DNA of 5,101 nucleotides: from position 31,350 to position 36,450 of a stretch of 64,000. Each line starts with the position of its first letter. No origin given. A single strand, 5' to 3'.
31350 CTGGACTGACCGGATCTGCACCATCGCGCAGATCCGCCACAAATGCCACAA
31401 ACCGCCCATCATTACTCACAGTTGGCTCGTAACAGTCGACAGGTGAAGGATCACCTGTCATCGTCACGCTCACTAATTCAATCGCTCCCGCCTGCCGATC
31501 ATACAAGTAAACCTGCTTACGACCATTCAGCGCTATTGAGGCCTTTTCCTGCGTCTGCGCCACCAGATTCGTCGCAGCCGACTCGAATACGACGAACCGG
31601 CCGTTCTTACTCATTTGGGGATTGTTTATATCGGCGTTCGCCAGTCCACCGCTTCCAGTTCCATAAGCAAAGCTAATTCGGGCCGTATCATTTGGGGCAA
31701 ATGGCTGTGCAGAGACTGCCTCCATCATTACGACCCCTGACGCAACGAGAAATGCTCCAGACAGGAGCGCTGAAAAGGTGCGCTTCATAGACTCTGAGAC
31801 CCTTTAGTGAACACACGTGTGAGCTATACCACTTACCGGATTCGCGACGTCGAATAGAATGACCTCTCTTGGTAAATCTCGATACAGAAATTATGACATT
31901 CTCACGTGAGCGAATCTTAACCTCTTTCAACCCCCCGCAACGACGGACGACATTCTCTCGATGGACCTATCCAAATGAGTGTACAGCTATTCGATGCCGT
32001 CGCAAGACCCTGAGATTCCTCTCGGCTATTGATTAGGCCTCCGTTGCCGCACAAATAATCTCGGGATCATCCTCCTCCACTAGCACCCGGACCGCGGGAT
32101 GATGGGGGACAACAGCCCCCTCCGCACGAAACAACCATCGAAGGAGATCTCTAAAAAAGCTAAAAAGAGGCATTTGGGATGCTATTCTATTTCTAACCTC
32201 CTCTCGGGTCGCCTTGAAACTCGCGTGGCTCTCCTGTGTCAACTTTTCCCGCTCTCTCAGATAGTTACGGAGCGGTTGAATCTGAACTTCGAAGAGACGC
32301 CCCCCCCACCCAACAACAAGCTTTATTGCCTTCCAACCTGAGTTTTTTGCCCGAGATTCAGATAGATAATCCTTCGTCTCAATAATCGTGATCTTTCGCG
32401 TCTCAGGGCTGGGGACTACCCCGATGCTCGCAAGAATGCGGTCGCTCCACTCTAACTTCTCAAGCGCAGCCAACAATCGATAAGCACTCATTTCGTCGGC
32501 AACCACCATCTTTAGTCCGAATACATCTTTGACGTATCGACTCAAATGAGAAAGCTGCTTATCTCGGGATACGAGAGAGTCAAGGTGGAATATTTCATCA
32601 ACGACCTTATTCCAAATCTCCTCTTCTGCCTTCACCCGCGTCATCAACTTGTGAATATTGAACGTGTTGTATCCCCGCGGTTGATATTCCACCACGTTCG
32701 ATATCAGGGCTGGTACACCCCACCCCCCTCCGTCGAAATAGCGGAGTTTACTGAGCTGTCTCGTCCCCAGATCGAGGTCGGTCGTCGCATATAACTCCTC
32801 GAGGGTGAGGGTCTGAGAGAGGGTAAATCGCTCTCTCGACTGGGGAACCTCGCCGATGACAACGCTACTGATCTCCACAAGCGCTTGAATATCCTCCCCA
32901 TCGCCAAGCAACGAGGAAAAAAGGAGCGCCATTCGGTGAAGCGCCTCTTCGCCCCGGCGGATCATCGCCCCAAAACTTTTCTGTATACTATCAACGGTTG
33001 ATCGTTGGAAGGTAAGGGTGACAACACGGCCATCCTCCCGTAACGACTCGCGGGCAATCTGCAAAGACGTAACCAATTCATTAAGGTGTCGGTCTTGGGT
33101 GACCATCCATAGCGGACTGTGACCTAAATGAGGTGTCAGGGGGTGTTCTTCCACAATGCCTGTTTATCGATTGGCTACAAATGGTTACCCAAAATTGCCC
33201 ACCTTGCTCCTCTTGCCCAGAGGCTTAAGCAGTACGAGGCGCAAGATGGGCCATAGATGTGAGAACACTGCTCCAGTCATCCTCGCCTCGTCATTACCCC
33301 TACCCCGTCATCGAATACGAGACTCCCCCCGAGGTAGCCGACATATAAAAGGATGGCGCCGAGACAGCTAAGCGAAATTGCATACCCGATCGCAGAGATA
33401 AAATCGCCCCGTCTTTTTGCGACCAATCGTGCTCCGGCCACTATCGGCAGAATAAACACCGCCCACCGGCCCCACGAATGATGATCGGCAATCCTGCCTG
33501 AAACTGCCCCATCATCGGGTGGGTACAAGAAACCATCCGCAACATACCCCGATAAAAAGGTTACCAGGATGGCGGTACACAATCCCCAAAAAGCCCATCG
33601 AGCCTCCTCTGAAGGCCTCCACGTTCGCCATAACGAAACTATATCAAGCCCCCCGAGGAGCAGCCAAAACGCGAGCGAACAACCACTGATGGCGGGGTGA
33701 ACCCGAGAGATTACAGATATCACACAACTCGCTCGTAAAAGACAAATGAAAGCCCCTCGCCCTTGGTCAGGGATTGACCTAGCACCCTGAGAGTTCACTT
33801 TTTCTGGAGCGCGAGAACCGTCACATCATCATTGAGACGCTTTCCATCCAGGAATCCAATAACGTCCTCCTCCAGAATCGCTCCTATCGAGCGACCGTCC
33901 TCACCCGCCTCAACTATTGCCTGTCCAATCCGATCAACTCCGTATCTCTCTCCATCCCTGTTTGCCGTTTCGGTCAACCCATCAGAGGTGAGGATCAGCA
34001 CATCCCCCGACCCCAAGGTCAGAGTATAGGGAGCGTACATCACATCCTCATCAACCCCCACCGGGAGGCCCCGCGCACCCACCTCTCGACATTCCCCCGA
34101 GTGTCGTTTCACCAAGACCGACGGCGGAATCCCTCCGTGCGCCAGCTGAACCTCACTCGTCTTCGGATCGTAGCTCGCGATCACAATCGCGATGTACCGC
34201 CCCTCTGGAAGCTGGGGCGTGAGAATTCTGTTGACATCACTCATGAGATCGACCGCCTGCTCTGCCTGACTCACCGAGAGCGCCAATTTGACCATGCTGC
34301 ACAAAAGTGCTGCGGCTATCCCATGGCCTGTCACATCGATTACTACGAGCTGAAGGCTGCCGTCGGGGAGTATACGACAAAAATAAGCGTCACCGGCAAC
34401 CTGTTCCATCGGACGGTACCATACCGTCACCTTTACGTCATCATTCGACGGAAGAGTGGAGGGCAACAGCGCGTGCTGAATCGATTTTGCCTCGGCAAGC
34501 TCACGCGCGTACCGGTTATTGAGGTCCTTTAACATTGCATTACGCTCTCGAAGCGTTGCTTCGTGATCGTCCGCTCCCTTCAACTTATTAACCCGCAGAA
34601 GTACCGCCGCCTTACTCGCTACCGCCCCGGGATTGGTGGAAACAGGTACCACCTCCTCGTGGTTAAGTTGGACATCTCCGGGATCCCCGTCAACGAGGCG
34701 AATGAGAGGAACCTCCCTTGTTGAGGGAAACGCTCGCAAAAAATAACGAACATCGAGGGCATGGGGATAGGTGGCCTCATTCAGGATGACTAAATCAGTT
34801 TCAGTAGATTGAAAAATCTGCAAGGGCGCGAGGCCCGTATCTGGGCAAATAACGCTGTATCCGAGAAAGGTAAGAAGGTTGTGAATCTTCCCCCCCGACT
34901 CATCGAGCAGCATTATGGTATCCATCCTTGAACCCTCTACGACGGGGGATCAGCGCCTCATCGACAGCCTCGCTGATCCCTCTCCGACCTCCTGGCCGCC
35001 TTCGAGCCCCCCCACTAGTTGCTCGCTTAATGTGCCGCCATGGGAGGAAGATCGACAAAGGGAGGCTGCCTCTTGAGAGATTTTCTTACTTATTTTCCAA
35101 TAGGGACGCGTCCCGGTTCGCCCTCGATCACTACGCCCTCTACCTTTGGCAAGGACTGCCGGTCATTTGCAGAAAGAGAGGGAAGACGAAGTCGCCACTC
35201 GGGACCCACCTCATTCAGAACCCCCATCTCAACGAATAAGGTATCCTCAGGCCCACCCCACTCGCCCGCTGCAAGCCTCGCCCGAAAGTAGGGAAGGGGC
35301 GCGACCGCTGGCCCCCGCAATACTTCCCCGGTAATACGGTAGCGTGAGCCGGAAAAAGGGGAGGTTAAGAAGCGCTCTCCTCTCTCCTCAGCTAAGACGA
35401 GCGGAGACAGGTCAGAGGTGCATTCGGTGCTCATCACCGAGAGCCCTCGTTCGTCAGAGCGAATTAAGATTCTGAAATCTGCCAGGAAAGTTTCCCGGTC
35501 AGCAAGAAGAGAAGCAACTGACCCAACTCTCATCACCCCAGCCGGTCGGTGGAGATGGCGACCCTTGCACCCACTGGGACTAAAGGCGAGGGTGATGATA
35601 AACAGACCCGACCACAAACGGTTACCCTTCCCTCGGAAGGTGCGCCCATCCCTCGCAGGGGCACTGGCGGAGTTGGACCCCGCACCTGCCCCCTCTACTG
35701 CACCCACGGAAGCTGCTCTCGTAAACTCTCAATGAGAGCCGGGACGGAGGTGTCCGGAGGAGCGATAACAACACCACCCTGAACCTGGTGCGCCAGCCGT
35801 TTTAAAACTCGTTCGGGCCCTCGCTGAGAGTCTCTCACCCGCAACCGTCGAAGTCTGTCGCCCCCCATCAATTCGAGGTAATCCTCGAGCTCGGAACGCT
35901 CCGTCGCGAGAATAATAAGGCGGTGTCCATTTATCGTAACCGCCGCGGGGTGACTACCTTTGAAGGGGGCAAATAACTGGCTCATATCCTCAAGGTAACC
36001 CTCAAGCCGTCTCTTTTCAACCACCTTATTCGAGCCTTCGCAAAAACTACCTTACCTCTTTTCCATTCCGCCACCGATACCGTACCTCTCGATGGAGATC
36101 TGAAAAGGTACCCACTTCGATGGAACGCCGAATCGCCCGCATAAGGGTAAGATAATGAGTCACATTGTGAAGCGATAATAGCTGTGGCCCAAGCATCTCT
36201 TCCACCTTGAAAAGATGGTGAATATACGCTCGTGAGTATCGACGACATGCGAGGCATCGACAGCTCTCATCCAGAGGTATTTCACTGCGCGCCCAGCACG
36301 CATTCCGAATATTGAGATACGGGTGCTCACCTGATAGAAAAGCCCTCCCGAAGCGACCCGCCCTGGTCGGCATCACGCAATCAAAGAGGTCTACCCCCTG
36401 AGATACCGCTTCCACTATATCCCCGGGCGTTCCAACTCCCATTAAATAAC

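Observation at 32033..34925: REC-PP2C phosphatase / small membrane protein / diverged RelA-SpoT-fold NTase triad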

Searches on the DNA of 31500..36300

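Call 82: search_rna_families(source=window, start=31500, end=36300, threshold=evalue, max_evalue=1)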
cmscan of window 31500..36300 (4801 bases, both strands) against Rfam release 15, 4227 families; matches with E-value up to 1: 1.
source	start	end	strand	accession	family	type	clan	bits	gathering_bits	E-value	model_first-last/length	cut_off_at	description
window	34359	34452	-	RF00312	snoZ206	Gene; snRNA; snoRNA; CD-box;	-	23.1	50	0.65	1-129/129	no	Small nucleolar RNA Z206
